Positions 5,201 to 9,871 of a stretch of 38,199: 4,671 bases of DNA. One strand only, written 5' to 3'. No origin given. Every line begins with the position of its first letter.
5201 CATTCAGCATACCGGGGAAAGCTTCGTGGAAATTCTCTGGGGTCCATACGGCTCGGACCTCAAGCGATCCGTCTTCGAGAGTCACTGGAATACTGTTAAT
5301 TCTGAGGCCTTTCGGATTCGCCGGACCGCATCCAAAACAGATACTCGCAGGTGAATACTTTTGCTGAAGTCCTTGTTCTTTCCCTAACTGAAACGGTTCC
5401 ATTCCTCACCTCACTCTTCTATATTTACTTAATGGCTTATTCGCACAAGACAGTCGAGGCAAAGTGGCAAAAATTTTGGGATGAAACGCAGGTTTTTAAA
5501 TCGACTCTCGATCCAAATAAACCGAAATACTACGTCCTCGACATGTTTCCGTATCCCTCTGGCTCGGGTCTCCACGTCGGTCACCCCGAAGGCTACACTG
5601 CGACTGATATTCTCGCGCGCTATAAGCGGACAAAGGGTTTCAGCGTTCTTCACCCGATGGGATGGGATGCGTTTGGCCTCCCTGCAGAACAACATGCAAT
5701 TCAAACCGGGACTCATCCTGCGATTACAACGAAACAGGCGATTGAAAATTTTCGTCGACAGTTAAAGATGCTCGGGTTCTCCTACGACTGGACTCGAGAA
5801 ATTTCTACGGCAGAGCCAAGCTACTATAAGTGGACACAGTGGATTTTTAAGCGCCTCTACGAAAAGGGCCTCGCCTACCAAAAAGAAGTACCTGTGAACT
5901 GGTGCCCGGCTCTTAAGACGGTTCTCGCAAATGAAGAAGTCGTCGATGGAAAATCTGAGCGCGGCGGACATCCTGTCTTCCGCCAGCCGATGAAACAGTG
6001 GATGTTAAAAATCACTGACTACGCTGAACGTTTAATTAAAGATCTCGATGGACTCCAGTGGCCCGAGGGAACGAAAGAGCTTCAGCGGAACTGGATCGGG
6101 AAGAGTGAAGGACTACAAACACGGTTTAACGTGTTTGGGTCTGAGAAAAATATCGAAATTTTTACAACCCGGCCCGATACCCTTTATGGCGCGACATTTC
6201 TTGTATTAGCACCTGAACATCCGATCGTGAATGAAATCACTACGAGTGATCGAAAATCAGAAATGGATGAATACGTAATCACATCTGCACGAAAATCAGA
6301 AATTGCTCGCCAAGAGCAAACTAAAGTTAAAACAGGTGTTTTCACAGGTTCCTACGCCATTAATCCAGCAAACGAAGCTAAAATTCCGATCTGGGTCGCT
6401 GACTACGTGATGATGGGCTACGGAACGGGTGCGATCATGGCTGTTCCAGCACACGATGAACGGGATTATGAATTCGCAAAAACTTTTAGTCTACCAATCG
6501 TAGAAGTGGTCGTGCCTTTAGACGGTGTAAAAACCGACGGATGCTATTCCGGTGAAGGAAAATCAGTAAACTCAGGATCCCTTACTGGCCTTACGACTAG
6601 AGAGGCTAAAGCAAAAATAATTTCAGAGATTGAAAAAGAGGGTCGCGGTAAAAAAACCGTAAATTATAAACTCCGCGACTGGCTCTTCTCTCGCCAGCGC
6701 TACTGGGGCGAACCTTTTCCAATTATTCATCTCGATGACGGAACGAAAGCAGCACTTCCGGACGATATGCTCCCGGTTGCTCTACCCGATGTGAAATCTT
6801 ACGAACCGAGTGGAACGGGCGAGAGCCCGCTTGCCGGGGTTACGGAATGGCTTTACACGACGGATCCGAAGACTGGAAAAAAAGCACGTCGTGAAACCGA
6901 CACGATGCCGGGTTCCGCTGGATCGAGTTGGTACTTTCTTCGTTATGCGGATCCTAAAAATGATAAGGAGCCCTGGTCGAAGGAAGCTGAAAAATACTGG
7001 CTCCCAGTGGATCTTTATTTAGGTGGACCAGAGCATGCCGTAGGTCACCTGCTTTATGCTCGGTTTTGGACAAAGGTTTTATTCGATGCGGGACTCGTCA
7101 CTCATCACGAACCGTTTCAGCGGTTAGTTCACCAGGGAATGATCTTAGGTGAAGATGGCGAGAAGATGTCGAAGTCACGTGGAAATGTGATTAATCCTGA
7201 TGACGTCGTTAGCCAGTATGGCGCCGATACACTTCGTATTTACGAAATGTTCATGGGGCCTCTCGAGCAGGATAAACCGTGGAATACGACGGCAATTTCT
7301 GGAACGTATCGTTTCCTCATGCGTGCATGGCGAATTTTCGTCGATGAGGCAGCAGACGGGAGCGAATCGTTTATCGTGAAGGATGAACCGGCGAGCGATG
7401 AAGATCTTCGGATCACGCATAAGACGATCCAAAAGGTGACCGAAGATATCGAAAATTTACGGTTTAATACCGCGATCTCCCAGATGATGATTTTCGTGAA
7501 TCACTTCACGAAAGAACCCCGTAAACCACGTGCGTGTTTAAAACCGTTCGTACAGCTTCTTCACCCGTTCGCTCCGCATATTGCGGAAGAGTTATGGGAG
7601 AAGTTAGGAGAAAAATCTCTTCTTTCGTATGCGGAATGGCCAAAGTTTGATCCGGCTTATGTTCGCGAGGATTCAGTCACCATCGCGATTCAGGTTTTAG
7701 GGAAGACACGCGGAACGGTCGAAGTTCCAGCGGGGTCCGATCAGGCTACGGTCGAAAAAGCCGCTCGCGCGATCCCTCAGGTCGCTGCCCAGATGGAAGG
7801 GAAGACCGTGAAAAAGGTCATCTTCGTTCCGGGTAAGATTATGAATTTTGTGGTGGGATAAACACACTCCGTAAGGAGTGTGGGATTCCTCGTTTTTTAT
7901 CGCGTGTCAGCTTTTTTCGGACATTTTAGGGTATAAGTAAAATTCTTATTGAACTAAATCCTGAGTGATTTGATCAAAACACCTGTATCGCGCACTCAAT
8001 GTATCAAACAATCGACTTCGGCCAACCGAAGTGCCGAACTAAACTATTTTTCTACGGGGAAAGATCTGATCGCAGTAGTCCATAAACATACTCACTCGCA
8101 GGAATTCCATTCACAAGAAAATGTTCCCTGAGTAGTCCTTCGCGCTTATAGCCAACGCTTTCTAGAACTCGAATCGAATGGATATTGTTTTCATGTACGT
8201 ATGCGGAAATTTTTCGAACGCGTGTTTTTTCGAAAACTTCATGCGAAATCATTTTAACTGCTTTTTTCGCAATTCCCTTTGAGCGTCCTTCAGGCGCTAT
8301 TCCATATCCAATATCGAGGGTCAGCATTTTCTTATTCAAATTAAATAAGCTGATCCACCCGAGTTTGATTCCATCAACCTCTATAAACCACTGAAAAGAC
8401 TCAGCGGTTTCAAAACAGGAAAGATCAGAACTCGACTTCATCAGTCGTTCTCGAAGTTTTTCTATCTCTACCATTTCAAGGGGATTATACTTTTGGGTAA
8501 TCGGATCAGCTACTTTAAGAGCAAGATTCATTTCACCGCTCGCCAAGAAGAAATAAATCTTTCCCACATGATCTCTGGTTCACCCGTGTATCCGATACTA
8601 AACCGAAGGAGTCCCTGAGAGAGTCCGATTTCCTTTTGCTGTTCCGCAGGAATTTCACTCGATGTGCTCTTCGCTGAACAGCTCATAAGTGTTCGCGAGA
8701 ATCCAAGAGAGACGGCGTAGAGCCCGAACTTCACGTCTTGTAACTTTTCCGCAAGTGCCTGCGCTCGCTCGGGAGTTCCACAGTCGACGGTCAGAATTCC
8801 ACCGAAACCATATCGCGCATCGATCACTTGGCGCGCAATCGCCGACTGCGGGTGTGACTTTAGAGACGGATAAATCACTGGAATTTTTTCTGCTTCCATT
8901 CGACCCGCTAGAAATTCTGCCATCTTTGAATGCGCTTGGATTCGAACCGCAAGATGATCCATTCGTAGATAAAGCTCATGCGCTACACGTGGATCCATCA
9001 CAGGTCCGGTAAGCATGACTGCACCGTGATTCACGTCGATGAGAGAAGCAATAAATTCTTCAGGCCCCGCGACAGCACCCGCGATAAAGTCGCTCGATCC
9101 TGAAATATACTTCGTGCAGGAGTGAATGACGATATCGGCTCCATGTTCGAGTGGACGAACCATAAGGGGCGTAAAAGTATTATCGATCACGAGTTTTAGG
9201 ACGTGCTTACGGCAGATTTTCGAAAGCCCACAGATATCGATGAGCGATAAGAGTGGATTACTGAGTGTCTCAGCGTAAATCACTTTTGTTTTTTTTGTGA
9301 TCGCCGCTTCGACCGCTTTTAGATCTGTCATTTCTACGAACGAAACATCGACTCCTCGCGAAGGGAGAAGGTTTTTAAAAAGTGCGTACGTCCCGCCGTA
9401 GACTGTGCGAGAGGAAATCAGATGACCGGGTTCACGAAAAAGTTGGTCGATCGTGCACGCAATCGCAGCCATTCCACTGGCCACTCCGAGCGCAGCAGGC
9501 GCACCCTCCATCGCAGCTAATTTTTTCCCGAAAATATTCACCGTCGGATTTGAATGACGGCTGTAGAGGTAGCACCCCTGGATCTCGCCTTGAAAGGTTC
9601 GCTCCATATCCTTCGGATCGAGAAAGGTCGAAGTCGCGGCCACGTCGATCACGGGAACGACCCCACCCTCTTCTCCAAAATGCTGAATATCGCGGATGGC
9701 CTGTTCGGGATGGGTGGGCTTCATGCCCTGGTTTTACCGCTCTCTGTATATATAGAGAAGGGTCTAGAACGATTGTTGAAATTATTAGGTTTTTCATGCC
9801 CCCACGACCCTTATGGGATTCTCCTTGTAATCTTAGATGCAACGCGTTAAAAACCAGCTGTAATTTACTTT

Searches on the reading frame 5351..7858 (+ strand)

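Call 10: search_protein_families(library=pfam, proteins=[window:5351-7858:+], max_evalue=0.001)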
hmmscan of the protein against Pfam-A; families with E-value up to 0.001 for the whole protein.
window:5351-7858:+ (836 aa): 5 families
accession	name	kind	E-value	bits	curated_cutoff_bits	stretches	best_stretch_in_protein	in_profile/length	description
PF13603.12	tRNA-synt_1_2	-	8.6e-66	221.4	25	1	246-427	1-184/185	Leucyl-tRNA synthetase, editing domain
PF00133.28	tRNA-synt_1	-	7.2e-52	177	22.7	2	38-249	1-225/414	tRNA synthetases class I (I, L, M and V)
PF09334.17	tRNA-synt_1g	-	4.7e-29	101.8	20.1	2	65-197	6-135/391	tRNA synthetases class I (M)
PF08264.19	Anticodon_1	-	5.3e-24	85.2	25.1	1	687-797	6-143/148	Anticodon-binding domain of tRNA ligase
PF01406.26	tRNA-synt_1e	-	4.6e-06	26.7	27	1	586-631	235-279/301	tRNA synthetases class I (C) catalytic domain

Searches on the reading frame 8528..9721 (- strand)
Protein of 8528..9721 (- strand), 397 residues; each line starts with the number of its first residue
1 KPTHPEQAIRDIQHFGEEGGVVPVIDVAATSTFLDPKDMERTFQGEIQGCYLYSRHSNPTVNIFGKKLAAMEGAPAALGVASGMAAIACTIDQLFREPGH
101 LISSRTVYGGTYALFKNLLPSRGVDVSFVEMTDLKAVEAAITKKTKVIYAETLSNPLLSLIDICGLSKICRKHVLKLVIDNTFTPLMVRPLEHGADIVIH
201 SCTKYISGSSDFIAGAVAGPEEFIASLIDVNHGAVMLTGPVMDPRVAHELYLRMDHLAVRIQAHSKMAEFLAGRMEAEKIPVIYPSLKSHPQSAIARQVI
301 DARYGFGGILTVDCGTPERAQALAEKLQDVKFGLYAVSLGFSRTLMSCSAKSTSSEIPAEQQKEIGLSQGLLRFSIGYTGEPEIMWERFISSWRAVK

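Call 10: search_protein_families(library=pfam, proteins=[window:8528-9721:-], max_evalue=0.001)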
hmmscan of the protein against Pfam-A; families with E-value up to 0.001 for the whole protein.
window:8528-9721:- (397 aa): 3 families
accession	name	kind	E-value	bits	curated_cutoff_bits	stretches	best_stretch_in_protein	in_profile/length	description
PF01053.26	Cys_Met_Meta_PP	-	1.3e-84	284.4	27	1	27-378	22-366/381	Cys/Met metabolism PLP-dependent enzyme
PF00155.27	Aminotran_1_2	-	1.9e-09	37.6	19.7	1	75-284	66-299/361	Aminotransferase class I and II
PF01041.23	DegT_DnrJ_EryC1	-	0.00094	18.9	19.8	0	58-180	23-145/360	DegT/DnrJ/EryC1/StrS aminotransferase family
